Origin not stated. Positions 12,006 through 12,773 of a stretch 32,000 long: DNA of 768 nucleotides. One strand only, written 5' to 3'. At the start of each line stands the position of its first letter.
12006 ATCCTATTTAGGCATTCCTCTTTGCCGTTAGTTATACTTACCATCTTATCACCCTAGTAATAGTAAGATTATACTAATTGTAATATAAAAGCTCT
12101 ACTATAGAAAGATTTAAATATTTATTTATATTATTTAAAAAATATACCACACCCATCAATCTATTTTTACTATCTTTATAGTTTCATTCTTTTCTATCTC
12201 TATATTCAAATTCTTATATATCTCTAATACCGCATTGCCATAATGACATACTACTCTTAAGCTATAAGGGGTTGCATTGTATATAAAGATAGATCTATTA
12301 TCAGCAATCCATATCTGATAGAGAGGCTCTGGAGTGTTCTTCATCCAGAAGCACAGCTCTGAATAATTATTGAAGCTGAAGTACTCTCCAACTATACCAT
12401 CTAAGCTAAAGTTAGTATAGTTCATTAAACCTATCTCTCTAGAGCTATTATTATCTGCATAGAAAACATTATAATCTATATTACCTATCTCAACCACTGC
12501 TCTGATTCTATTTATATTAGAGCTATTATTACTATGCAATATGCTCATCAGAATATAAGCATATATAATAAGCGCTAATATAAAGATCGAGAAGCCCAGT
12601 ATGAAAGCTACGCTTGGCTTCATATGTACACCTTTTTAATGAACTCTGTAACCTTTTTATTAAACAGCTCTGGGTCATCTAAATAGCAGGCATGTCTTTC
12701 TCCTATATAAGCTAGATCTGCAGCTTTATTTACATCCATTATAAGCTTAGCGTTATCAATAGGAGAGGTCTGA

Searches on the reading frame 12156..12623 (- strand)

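Call 26: search_protein_families(library=pfam, proteins=[window:12156-12623:-], max_evalue=0.01)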
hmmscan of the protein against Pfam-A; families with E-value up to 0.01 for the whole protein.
window:12156-12623:- (155 aa): 1 family
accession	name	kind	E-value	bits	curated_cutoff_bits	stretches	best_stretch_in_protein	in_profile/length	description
PF02643.20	DUF192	-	2.2e-09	37.8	27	1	53-138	3-81/96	Uncharacterized ACR, COG1430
